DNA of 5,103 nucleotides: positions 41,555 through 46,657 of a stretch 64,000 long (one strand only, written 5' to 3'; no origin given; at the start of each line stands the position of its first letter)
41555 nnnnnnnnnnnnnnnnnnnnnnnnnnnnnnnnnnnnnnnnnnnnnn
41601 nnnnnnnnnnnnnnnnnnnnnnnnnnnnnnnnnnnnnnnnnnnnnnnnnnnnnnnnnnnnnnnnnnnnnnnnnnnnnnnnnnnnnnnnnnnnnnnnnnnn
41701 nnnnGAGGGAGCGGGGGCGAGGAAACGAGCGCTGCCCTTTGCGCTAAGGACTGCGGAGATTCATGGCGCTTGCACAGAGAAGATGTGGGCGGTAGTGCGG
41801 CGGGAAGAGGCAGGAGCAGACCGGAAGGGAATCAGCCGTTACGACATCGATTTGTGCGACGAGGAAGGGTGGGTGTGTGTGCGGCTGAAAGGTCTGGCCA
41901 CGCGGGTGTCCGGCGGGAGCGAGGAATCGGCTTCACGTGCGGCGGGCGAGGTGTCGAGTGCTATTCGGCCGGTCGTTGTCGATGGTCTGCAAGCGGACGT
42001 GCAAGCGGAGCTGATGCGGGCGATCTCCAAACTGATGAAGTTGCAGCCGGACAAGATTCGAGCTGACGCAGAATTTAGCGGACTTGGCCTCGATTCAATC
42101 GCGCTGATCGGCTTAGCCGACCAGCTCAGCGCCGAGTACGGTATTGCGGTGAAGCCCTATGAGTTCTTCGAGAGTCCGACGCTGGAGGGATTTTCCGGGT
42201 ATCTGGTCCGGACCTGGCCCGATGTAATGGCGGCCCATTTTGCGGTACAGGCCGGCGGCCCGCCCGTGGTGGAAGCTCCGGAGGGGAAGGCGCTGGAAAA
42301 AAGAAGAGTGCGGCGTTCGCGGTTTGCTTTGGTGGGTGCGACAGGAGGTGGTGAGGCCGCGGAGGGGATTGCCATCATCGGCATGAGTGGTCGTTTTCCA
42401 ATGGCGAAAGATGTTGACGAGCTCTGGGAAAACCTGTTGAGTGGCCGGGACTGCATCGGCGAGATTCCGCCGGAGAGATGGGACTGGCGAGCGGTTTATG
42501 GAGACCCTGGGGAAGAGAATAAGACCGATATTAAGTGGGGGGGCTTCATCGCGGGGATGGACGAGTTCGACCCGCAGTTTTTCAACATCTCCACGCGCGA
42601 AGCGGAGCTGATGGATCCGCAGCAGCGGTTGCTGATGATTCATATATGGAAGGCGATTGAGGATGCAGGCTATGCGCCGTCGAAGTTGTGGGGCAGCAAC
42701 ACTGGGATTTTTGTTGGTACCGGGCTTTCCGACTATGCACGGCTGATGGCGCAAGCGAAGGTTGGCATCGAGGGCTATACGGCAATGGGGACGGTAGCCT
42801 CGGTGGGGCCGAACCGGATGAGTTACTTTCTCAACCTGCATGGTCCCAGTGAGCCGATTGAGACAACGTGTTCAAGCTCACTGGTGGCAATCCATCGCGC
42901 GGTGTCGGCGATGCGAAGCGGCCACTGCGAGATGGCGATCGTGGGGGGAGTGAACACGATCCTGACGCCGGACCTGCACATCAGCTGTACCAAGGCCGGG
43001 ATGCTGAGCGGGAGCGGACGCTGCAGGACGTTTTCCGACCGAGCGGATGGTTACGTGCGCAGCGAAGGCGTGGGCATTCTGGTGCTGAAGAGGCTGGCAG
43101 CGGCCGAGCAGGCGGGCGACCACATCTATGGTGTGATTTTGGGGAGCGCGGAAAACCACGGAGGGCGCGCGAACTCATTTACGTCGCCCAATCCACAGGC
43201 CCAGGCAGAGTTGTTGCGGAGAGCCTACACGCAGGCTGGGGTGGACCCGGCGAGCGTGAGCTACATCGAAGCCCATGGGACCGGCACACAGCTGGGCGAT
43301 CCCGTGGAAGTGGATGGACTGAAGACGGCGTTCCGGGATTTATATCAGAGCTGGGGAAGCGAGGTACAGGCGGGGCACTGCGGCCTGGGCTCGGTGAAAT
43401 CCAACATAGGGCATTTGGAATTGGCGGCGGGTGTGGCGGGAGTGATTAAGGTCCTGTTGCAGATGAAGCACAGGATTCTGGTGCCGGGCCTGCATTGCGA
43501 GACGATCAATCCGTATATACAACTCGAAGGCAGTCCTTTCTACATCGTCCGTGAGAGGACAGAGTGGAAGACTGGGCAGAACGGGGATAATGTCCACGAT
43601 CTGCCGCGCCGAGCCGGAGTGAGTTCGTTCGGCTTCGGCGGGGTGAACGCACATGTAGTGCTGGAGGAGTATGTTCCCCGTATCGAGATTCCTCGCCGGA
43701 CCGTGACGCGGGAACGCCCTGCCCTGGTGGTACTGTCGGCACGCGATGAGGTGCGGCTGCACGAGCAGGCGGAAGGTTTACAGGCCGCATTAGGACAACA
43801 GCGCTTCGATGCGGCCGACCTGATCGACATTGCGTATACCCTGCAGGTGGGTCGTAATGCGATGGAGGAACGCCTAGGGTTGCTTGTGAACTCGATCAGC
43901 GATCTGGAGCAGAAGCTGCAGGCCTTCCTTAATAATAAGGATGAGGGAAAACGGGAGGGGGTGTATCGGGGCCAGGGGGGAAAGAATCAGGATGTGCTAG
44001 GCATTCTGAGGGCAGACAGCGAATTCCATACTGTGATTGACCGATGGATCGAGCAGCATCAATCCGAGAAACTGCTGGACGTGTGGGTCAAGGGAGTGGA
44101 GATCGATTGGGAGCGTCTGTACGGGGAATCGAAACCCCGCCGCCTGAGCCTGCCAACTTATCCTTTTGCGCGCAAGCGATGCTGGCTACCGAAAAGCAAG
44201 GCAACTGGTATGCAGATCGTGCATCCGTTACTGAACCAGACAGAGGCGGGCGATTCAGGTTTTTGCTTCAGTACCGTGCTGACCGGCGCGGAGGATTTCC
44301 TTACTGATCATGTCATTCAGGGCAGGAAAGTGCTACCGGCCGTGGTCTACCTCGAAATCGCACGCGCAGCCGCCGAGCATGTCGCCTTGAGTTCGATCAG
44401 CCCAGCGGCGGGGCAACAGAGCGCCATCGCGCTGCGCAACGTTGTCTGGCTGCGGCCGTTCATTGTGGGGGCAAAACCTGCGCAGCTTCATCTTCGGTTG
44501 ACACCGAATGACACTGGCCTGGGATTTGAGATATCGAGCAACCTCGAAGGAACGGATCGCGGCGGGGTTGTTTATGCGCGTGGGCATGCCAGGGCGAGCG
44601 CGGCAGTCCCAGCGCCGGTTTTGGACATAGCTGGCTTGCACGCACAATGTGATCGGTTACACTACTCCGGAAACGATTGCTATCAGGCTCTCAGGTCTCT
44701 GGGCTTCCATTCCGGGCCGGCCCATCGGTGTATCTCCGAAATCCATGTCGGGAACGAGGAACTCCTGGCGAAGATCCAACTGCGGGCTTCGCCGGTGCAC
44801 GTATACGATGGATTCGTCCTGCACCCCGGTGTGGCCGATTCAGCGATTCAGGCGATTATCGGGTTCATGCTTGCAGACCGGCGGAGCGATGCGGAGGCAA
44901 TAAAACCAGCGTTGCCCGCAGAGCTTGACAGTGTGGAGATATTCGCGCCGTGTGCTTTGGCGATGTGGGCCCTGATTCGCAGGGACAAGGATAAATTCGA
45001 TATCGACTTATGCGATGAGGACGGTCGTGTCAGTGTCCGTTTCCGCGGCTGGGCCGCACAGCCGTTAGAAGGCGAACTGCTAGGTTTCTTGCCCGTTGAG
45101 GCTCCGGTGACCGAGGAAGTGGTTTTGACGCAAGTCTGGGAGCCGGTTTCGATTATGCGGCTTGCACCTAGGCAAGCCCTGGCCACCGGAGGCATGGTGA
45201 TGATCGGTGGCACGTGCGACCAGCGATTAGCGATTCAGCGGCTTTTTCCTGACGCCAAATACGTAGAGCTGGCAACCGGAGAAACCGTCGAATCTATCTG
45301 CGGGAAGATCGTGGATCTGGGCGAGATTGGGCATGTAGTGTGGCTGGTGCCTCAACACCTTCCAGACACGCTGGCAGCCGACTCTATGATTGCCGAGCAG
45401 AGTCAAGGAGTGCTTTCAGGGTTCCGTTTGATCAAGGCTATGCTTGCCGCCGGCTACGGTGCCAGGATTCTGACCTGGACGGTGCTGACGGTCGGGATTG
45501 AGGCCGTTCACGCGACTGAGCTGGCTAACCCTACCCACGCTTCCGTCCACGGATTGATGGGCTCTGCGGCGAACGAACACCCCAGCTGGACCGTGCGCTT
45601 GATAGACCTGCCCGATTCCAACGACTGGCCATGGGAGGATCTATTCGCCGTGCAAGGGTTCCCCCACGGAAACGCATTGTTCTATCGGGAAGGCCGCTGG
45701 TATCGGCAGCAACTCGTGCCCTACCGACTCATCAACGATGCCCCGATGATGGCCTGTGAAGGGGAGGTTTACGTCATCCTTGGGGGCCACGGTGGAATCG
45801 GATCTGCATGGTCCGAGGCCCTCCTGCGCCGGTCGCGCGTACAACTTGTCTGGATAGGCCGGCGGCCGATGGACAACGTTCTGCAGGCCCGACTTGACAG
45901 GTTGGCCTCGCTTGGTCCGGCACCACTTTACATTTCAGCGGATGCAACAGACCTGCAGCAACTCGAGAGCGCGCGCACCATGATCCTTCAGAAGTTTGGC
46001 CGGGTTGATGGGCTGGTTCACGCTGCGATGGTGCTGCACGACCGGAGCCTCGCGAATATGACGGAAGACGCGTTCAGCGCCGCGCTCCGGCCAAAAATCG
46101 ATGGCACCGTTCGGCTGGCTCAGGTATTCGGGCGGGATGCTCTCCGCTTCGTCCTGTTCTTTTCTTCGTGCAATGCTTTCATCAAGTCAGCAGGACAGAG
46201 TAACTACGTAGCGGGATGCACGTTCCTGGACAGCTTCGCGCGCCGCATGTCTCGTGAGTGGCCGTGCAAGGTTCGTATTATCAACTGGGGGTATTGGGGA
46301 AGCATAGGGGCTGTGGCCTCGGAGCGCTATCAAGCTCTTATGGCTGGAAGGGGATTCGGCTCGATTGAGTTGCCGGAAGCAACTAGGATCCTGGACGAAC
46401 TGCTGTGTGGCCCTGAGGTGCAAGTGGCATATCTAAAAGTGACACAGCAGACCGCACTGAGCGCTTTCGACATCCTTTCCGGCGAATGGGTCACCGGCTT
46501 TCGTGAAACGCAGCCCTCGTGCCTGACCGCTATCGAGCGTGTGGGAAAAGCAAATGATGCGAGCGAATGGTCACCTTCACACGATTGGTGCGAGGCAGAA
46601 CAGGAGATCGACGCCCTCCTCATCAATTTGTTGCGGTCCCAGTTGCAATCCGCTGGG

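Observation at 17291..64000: A >46-kb co-directional hybrid NRPS/PKS gene cluster with an architecture I cannot match to a characterised pathway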

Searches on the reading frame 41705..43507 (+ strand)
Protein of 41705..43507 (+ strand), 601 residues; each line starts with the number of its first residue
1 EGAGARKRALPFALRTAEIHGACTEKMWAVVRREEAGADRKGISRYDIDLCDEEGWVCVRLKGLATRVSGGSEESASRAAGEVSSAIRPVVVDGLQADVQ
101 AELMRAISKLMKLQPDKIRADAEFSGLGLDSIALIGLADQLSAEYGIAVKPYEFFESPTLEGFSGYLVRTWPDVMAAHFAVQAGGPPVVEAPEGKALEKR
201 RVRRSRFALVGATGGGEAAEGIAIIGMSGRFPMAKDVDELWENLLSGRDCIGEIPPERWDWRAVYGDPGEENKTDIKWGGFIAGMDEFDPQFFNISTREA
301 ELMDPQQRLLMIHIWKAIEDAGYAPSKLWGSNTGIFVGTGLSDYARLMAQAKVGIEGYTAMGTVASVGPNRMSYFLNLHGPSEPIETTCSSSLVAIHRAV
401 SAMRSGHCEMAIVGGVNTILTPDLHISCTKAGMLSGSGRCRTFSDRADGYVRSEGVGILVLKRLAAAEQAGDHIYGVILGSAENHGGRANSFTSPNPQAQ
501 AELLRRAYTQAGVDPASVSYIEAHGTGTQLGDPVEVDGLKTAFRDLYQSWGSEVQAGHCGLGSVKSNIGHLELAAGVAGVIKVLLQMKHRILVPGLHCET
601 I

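Call 5: search_protein_families(library=pfam, proteins=[window:41705-43507:+], max_evalue=0.01)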
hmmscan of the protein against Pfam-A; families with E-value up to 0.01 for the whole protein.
window:41705-43507:+ (601 aa): 6 families
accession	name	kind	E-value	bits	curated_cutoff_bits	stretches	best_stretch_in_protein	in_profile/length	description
PF00109.32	ketoacyl-synt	-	1.2e-90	304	20.8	1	220-466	2-251/252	Beta-ketoacyl synthase, N-terminal domain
PF02801.28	Ketoacyl-synt_C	-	2e-39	134.7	20.8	1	475-598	1-118/119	Beta-ketoacyl synthase, C-terminal domain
PF00550.31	PP-binding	-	4.5e-13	49.7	20.8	1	102-167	2-67/67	Phosphopantetheine attachment site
PF14765.12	PS-DH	-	3e-07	30.6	23.7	1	4-71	91-161/166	Polyketide synthase dehydratase N-terminal domain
PF00108.29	Thiolase_N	-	1.5e-05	25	26.4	1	381-418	77-114/260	Thiolase, N-terminal domain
PF23297.2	ACP_SdgA_C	-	0.0026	18.2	27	1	96-147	8-59/95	Highly reducing polyketide synthase sdgA, C-terminal ACP domain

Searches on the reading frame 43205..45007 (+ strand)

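Call 5: search_protein_families(library=pfam, proteins=[window:43205-45007:+], max_evalue=0.01)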
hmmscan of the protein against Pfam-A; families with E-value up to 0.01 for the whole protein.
window:43205-45007:+ (601 aa): 6 families
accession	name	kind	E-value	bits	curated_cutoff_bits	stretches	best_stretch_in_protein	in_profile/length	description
PF02801.28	Ketoacyl-synt_C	-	1.6e-30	106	20.8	1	2-98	29-118/119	Beta-ketoacyl synthase, C-terminal domain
PF21089.3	PKS_DH_N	-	4.8e-22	78.3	27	1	340-445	1-102/103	Polyketide synthase dehydratase domain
PF22336.2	RhiE-like_linker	-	5.6e-18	65.1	27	1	176-244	1-66/67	RhiE-like, KS-MAT linker domain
PF14765.12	PS-DH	-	1.4e-16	60.9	23.7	1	485-593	15-120/166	Polyketide synthase dehydratase N-terminal domain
PF16197.11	KAsynt_C_assoc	-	1.6e-14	54.7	33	1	102-201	2-89/111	Ketoacyl-synthetase C-terminal extension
PF22621.2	CurL-like_PKS_C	-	1.8e-13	50.7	27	1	174-238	2-64/64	CurL-like, PKS C-terminal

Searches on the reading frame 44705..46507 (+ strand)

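Call 5: search_protein_families(library=pfam, proteins=[window:44705-46507:+], max_evalue=0.01)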
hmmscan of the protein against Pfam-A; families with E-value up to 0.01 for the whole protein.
window:44705-46507:+ (601 aa): 5 families
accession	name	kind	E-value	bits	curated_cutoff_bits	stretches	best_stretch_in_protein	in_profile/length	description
PF08659.16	KR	-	1.2e-40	139.8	22.6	1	355-532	2-179/180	KR domain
PF14765.12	PS-DH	-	1.9e-17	63.7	23.7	1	4-123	34-161/166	Polyketide synthase dehydratase N-terminal domain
PF00106.31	adh_short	-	1.6e-13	51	26.6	1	355-525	2-174/195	short chain dehydrogenase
PF13561.12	adh_short_C2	-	1.2e-09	38.6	27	1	391-477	32-117/236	Enoyl-(Acyl carrier protein) reductase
PF01370.27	Epimerase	-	0.00031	20.7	20.9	1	357-495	2-122/240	NAD dependent epimerase/dehydratase family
